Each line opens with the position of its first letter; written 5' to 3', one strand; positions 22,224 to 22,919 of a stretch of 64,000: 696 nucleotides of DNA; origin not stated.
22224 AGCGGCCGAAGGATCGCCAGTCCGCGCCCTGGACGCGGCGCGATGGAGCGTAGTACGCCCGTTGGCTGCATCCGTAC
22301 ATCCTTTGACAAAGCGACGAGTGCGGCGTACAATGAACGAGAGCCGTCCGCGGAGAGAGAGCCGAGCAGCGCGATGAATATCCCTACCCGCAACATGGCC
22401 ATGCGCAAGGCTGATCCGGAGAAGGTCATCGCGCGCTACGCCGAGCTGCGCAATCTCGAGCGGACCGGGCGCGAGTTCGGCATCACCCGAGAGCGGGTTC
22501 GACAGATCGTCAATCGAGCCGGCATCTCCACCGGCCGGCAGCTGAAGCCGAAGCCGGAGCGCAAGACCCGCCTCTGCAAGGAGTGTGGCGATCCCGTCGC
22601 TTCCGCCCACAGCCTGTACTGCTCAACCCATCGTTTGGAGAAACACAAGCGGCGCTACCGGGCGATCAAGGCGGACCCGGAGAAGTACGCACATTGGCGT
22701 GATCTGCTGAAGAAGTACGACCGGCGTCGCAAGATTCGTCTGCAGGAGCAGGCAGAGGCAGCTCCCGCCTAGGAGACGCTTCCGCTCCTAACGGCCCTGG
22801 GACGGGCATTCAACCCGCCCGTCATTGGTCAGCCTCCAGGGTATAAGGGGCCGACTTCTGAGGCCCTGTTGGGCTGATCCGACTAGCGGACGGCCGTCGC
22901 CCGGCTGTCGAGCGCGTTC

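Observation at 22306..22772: Stand-alone sigma-region-4-like HTH protein with zinc ribbon, driven by a perfect consensus sigma-70 promoter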

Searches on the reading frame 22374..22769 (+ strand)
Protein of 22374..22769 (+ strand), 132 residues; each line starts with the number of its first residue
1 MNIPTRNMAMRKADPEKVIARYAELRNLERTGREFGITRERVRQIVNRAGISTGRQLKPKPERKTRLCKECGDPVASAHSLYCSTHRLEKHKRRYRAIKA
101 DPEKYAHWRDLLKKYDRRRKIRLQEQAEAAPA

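Call 6: search_protein_families(library=pfam, proteins=[window:22374-22769:+], max_evalue=10)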
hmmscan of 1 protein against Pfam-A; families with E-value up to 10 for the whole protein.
window:22374-22769:+ (132 aa): 7 families
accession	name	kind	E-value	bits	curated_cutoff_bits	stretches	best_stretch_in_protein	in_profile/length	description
PF04545.22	Sigma70_r4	-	9.7e-07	28.7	24.1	1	19-49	14-44/50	Sigma-70, region 4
PF13518.12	HTH_28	-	0.00027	21.4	25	1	17-51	4-38/52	Helix-turn-helix domain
PF04032.22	Rpr2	-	0.0092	16.7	29.3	1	48-94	28-74/90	RNAse P Rpr2/Rpp21/SNM1 subunit domain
PF18580.7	HTH_SUN2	-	0.057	14.1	30.4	1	34-49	40-55/58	SUN2 helix-turn-helix domain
PF18508.7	zf_C2H2_13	-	0.092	12.8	26.5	1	66-77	18-29/42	Zinc finger domain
PF17207.9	MCM_OB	-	0.11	12.6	24.8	1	38-132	6-91/126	MCM OB domain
PF02022.25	Integrase_Zn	-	0.21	12.1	22.6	1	34-47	18-31/38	Integrase Zinc binding domain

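Call 7: search_protein_families(library=ncbifam, proteins=[window:22374-22769:+], max_evalue=10)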
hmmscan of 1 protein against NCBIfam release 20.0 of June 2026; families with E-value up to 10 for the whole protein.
window:22374-22769:+ (132 aa): 15 families
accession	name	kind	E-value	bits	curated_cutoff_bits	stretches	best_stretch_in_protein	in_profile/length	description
NF002362.0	PRK01343.1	equivalog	0.00057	19.5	79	1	56-85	9-38/66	DNA gyrase inhibitor YacG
NF006666.0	PRK09210.1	equivalog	0.0016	17.8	572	1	25-49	328-352/370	RNA polymerase sigma factor RpoD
NF004207.0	PRK05657.1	equivalog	0.0017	17.8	394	1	23-49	283-309/329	RNA polymerase sigma factor RpoS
NF005920.0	PRK07921.1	subfamily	0.0024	16.9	464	1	25-47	286-308/328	RNA polymerase sigma factor SigB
NF004208.0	PRK05658.1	equivalog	0.0027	16.8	555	1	27-49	590-612/631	RNA polymerase sigma factor RpoD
TIGR02393.1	RpoD_Cterm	equivalog_domain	0.0057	16.3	354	1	25-49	196-220/238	RNA polymerase sigma factor RpoD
TIGR02394.1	rpoS_proteo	equivalog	0.0079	15.7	378.7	1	23-48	240-265/285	RNA polymerase sigma factor RpoS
NF005693.0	PRK07500.1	equivalog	0.0084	15.3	315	1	25-49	245-269/289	RNA polymerase factor sigma-32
NF041931.2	MzaA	equivalog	0.009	14.9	800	1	28-47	676-695/726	MZA anti-phage system associated sigma-70 family RNA polymerase sigma factor MzaA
NF004566.0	PRK05901.2-4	equivalog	0.013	14.7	531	1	22-49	399-426/448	RNA polymerase sigma factor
NF005643.0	PRK07406.1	equivalog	0.018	14.1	500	1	25-49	355-379/397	RNA polymerase sigma factor RpoD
TIGR02937.1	sigma70-ECF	superfamily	0.074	12.7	42.9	1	19-49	127-157/165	sigma-70 family RNA polymerase sigma factor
NF004564.0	PRK05901.2-2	equivalog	0.074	11.7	617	1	21-49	447-475/500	RNA polymerase sigma factor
TIGR02172.1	Fb_sc_TIGR02172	paralog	0.16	11.8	228.2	1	29-98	63-127/226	TIGR02172 family protein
NF033545.0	transpos_IS630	equivalog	0.29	10.6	100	1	85-119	107-141/299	IS630 family transposase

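Call 8: search_protein_families(library=phrogs, proteins=[window:22374-22769:+], max_evalue=10)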
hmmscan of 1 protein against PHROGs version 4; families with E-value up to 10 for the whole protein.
window:22374-22769:+ (132 aa): 8 families
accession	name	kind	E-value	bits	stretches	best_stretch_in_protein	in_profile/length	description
phrog_1271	-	DNA, RNA and nucleotide metabolism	0.00038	21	1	26-99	156-207/361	HNH endonuclease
phrog_4538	-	unknown function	0.00093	19.2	1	7-66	350-403/447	-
phrog_351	-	transcription regulation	0.019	14.5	1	17-49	682-718/928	RNA polymerase sigma factor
phrog_4078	-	unknown function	0.058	14.6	1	24-48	41-65/70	-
phrog_836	-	transcription regulation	0.061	14.4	1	2-51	73-122/133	late transcriptional activator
phrog_13389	-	unknown function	0.087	13.5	1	16-51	5-40/196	-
phrog_54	-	other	0.18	13.1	1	55-88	24-65/75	DksA-like zinc-finger protein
phrog_32248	-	unknown function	0.3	11.6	1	59-103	55-101/225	-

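Call 9: find_homologous_proteins(query=window:22374-22769:+, max_evalue=0.001)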
Query window:22374-22769:+ (132 aa): 135 proteins with E <= 0.001 among 166 candidates; the best 120 are listed.
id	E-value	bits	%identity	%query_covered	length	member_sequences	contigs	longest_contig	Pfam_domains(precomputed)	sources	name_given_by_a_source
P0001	1.3e-70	253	89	98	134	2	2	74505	PF04545.23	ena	-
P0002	3.9e-70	252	89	98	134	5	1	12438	PF04545.23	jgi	jgi:hypothetical protein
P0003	2.2e-69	249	87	98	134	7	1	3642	PF04545.23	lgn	-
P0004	5.0e-68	245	90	87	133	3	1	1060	PF04545.23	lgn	-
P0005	6.5e-68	245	86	98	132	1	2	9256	PF04545.23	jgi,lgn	-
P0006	1.3e-67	244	85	98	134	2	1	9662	PF04545.23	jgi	jgi:Sigma-70, region 4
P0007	1.7e-67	243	87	98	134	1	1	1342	PF04545.23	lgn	-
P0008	3.1e-67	242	90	94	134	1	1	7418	PF04545.23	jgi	jgi:hypothetical protein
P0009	9.2e-67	241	85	98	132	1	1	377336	PF04545.23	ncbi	-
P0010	5.2e-66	238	84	98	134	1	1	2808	PF04545.23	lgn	-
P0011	3.8e-64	232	88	92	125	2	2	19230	PF04545.23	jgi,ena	-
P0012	3.7e-62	226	83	95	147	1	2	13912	PF04545.23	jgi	jgi:hypothetical protein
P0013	6.1e-59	216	86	87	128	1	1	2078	PF04545.23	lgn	-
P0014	9.5e-58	212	82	83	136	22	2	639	PF04545.23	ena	-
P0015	2.2e-57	211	78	95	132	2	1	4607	PF04545.23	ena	-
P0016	1.1e-56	208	80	92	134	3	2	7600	PF04545.23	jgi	jgi:DNA-directed RNA polymerase sigma subunit (sigma70/sigma32)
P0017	1.8e-56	208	76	96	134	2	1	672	PF04545.23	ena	-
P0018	2.4e-56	207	78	92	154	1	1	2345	PF04545.23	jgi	jgi:hypothetical protein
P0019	3.3e-56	207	77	88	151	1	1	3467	PF04545.23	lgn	-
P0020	3.6e-56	207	82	91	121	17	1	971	PF04545.23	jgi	jgi:DNA-directed RNA polymerase sigma subunit (sigma70/sigma32)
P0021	4.5e-56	206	80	84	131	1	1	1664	PF04545.23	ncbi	-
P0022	4.5e-56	206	76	96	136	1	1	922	PF04545.23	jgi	jgi:hypothetical protein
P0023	4.8e-56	206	79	93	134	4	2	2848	PF04545.23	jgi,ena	-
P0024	5.5e-56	206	75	95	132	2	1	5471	PF04545.23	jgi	jgi:Sigma-70, region 4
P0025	8.4e-56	205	78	88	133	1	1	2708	PF04545.23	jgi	-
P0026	8.9e-56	205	79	92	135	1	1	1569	PF04545.23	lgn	-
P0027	1.1e-55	205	76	93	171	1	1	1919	PF04545.23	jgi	jgi:hypothetical protein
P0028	1.2e-55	205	75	95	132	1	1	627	PF04545.23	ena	-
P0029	1.7e-55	204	80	88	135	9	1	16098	PF04545.23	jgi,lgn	jgi:hypothetical protein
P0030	1.7e-55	204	78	91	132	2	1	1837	PF04545.23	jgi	jgi:Sigma-70, region 4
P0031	2.1e-55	204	77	92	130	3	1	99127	PF04545.23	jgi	-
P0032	2.3e-55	204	75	98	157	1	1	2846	PF04545.23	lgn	-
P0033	4.7e-55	203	72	98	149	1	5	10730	PF04545.23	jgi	jgi:DNA-binding protein H-NS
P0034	5.5e-55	203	78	92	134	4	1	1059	PF04545.23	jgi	jgi:hypothetical protein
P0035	6.8e-55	203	78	91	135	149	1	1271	PF04545.23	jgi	jgi:hypothetical protein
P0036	7.4e-55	202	83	83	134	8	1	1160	PF04545.23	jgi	jgi:hypothetical protein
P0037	7.9e-55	202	82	88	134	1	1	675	PF04545.23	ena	-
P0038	1.0e-54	202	79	91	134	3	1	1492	PF04545.23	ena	-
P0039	1.1e-54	202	77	92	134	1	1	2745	PF04545.23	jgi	jgi:hypothetical protein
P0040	1.2e-54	202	78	89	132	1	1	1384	PF04545.23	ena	-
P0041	1.2e-54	202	83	81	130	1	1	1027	PF04545.23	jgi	jgi:hypothetical protein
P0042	1.2e-54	202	78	89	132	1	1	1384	PF04545.23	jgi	jgi:hypothetical protein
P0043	1.3e-54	202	81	88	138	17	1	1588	PF04545.23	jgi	jgi:hypothetical protein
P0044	1.9e-54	201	81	89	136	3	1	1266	PF04545.23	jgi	jgi:Sigma-70, region 4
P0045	2.0e-54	201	77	84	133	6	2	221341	PF04545.23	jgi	-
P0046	2.1e-54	201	79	84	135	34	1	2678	PF04545.23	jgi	jgi:hypothetical protein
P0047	2.1e-54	201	77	87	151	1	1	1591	PF04545.23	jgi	jgi:hypothetical protein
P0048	2.9e-54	200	77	92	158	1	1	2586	PF04545.23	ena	-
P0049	3.6e-54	200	81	87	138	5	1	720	PF04545.23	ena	-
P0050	4.2e-54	200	81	80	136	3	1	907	PF04545.23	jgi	jgi:hypothetical protein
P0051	5.2e-54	200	78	88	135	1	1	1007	PF04545.23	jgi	jgi:hypothetical protein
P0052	6.3e-54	199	77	89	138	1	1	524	PF04545.23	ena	-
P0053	6.8e-54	199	77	92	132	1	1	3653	PF04545.23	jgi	jgi:Sigma-70, region 4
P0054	8.0e-54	199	74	95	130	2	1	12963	PF04545.23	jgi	jgi:hypothetical protein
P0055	1.1e-53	199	77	88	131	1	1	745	PF04545.23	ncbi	-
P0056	1.2e-53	198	74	96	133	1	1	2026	PF04545.23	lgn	-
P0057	1.2e-53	198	77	91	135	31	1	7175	PF04545.23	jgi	jgi:hypothetical protein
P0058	1.7e-53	198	78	84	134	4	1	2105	PF04545.23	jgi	-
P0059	1.8e-53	198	72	98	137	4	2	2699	PF04545.23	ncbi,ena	-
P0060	1.9e-53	198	80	80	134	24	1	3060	PF04545.23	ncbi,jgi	-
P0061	1.9e-53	198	79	89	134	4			PF04545.23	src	-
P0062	2.7e-53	197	74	95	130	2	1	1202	PF04545.23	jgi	jgi:hypothetical protein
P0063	3.0e-53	197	79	90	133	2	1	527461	PF04545.23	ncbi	-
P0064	4.2e-53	197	74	95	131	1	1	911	PF04545.23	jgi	-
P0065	4.3e-53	197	79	83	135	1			PF04545.23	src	-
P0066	4.7e-53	197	75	90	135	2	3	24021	PF04545.23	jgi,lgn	-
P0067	4.8e-53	197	78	87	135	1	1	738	PF04545.23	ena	-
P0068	5.1e-53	196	80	85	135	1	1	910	PF04545.23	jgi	jgi:hypothetical protein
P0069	5.1e-53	196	80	80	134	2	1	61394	PF04545.23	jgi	jgi:hypothetical protein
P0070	5.1e-53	196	80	85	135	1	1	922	PF04545.23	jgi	jgi:hypothetical protein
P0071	5.4e-53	196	75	90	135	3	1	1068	PF04545.23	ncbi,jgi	-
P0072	5.6e-53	196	79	80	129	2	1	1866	PF04545.23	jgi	jgi:Sigma-70, region 4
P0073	9.2e-53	196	77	89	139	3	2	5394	PF04545.23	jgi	jgi:hypothetical protein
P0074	9.8e-53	196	73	86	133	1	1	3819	PF04545.23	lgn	-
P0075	1.4e-52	195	73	96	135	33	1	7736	PF04545.23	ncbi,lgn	ncbi:MAG: sigma factor-like helix-turn-helix DNA-binding protein [Chloroflexota bacterium]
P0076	1.5e-52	195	76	85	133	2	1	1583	PF04545.23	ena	-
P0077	1.5e-52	195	78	83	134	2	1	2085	PF04545.23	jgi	jgi:hypothetical protein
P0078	2.3e-52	194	71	92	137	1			PF04545.23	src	-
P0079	3.1e-52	194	77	90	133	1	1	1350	PF04545.23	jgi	jgi:hypothetical protein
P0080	6.0e-52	193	75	92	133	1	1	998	PF04545.23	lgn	-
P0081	1.2e-51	192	77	90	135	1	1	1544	PF04545.23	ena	-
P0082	2.1e-51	191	72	96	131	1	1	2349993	PF04545.23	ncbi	-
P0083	2.1e-51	191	74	93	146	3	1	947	PF04545.23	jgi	jgi:hypothetical protein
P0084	2.8e-51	191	78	87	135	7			PF04545.23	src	-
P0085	2.9e-51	191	76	89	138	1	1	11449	PF04545.23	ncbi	ncbi:MAG: sigma factor-like helix-turn-helix DNA-binding protein [Chloroflexota bacterium]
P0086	3.2e-51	191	74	92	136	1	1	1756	PF04545.23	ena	-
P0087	3.5e-51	191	79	85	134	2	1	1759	PF04545.23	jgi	jgi:hypothetical protein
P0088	9.3e-51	189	77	88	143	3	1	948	PF04545.23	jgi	jgi:Sigma-70, region 4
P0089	9.8e-51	189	75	88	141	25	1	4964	PF04545.23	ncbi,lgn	-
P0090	1.1e-50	189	68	98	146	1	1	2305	PF04545.23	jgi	jgi:hypothetical protein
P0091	1.1e-50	189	72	91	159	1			PF04545.23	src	-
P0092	1.7e-50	188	67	96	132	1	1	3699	PF04545.23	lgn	-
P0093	2.5e-50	188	73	88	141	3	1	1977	PF04545.23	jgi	jgi:hypothetical protein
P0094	4.1e-50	187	75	88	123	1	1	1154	PF04545.23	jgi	jgi:hypothetical protein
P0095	6.2e-50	186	75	84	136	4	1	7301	PF04545.23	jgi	jgi:hypothetical protein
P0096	1.0e-49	186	75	87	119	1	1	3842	PF04545.23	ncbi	ncbi:MAG: hypothetical protein NVSMB52_13570 [Chloroflexota bacterium]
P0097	2.3e-49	185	74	85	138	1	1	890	PF04545.23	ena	-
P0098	3.6e-49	184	73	91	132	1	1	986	PF04545.23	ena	-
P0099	5.5e-48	180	80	80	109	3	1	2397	PF04545.23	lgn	-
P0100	5.0e-47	177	74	86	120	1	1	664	PF04545.23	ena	-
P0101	4.5e-46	174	72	86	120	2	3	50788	PF04545.23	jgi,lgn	-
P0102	1.1e-45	173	74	81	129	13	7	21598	PF04545.23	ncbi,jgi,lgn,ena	-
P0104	8.7e-45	170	81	73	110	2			PF04545.23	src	-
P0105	3.0e-44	168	76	77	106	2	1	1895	PF04545.23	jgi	-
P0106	4.3e-44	168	66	93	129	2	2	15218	PF04545.23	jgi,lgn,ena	-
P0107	5.0e-44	167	82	72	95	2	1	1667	PF04545.23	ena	-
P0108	3.2e-42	162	63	93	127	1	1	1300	PF04545.23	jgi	jgi:hypothetical protein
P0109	4.9e-42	161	65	89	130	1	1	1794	PF13518.13,PF04545.23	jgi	jgi:hypothetical protein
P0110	7.0e-41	157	71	74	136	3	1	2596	PF04545.23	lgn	-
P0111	7.5e-41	157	71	74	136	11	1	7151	PF04545.23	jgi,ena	jgi:DNA-directed RNA polymerase sigma subunit (sigma70/sigma32)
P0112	5.3e-40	154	67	80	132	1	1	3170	PF04545.23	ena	-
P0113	1.7e-39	153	64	86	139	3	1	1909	PF04545.23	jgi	jgi:hypothetical protein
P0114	3.1e-38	149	64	85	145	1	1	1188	PF04545.23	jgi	jgi:hypothetical protein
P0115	9.4e-37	144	70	74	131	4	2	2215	PF04545.23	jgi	jgi:hypothetical protein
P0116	1.1e-36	144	64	77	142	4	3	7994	PF04545.23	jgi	jgi:ribosomal protein L37E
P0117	3.9e-36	142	61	89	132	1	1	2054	PF04545.23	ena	-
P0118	6.8e-36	141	71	71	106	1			PF04545.23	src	-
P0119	8.2e-36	141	65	77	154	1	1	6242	PF04545.23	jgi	jgi:hypothetical protein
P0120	9.7e-36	141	55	92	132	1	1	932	PF13518.13,PF04545.23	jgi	jgi:hypothetical protein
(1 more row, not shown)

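Call 13: find_encoding_contigs(protein=P0082, flank=6000, max_places=2)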
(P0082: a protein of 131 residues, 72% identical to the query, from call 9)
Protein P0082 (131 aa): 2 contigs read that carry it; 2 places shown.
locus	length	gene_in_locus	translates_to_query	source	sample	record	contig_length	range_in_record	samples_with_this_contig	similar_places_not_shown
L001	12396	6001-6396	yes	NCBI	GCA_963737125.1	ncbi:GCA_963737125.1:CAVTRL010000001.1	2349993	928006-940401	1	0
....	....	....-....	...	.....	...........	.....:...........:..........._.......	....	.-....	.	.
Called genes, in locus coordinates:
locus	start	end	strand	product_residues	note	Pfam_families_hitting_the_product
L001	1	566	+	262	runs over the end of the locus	PF00596:Aldolase_II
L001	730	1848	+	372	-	PF00106:adh_short, PF01370:Epimerase (weak), PF08659:KR, PF13561:adh_short_C2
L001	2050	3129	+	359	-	PF00586:AIRS, PF02769:AIRS_C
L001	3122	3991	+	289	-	PF00005:ABC_tran, PF13304:AAA_21 (faint)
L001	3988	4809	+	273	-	PF00528:BPD_transp_1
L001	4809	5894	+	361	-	PF09084:NMT1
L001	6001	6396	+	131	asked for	PF04545:Sigma70_r4 (weak)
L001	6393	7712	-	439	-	PF00156:Pribosyltran, PF12146:Hydrolase_4 (faint), PF14681:UPRTase (weak)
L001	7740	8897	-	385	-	PF05977:MFS_3, PF07690:MFS_1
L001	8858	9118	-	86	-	-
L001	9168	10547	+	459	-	PF01266:DAO (faint), PF07992:Pyr_redox_2, PF00070:Pyr_redox, PF22366:NDH2_C (weak)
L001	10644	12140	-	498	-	PF01381:HTH_3, PF13560:HTH_31, PF01590:GAF, PF13185:GAF_2, PF13492:GAF_3, PF02518:HATPase_c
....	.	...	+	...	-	?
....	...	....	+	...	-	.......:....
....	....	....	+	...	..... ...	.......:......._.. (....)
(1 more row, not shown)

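Call 14: find_encoding_contigs(protein=P0063, flank=6000, max_places=2)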
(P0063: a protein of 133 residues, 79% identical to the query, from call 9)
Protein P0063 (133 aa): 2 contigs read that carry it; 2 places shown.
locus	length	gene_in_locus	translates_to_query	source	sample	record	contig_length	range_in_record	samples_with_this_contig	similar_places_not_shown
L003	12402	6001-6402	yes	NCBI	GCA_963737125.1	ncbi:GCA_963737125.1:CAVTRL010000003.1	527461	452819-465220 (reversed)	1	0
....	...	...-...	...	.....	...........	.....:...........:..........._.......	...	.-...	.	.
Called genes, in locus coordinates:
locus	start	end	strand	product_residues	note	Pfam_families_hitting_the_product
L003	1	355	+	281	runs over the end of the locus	-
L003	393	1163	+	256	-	-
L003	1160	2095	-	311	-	PF00753:Lactamase_B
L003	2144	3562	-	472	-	PF00069:Pkinase, PF01636:APH (faint), PF03109:ABC1 (faint), PF07714:PK_Tyr_Ser-Thr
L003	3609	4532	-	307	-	PF03631:Virul_fac_BrkB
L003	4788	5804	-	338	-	PF00154:RecA_N, PF08423:Rad51, PF06745:ATPase (faint), PF21096:RecA_C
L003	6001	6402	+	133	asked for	PF04545:Sigma70_r4 (weak)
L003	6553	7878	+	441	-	PF00149:Metallophos, PF12850:Metallophos_2 (weak)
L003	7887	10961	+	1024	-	PF02463:SMC_N, PF13175:AAA_15, PF13304:AAA_21 (faint), PF13476:AAA_23, PF13558:SbcC_Walker_B (faint)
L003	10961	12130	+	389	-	PF09376:NurA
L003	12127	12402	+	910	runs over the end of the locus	PF01624:MutS_I, PF05188:MutS_II, PF05192:MutS_III, PF05190:MutS_IV, PF00488:MutS_V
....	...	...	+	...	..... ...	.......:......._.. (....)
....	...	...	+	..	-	?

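Call 15: find_encoding_contigs(protein=P0009, flank=6000, max_places=2)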
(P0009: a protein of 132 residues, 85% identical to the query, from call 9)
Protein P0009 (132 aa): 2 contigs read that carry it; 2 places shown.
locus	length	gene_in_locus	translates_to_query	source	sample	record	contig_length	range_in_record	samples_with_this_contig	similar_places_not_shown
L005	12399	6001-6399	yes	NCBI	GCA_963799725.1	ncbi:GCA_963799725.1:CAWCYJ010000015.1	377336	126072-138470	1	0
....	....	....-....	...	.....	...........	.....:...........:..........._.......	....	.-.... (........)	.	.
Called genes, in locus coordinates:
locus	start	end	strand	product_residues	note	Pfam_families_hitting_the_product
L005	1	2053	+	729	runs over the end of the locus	PF14742:GDE_N_bis, PF06202:GDE_C, PF22422:MGH1-like_GH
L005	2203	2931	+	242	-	-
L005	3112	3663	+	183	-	PF13115:YtkA (weak)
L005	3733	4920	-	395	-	PF00155:Aminotran_1_2, PF01041:DegT_DnrJ_EryC1 (faint)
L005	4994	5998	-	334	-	PF13263:PHP_C (weak)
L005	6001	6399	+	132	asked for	PF04545:Sigma70_r4 (weak)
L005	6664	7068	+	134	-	-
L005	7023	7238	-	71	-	-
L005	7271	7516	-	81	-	-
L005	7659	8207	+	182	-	PF01979:Amidohydro_1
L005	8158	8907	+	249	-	PF01979:Amidohydro_1, PF07969:Amidohydro_3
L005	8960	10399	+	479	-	PF05977:MFS_3 (weak), PF00083:Sugar_tr (weak), PF07690:MFS_1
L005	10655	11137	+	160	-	-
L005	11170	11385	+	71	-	-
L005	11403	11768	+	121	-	PF05175:MTS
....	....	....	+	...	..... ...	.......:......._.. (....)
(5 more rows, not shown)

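Call 18: search_protein_representatives(protein=window:22374-22769:+)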
Query: 132 residues. Proteins with E-value up to 0.001 (for the whole library): 109; up to 1e-10: 10; up to 1e-30: 2. The best 109 are listed.
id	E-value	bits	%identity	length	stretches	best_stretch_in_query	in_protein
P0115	3.0e-37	143.9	69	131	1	11-110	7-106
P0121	1.2e-35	138.7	72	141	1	3-94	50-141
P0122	1.2e-29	119.3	50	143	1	4-123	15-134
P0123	4.1e-25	104.7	51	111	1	8-113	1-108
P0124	9.9e-18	80.8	69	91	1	9-75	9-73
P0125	3.8e-17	78.9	74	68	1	9-62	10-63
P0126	4.9e-13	65.6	84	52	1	86-129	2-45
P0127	7.2e-13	65.1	81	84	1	10-52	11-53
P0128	6.4e-12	62.0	69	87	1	10-58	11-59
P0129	2.7e-11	60.0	59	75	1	9-67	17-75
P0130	3.0e-10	56.6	66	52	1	10-59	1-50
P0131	2.2e-09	53.8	29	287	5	14-61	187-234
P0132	1.5e-08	51.1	27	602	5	16-57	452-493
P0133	1.6e-08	51.1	31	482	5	6-53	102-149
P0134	5.7e-08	49.3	49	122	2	13-53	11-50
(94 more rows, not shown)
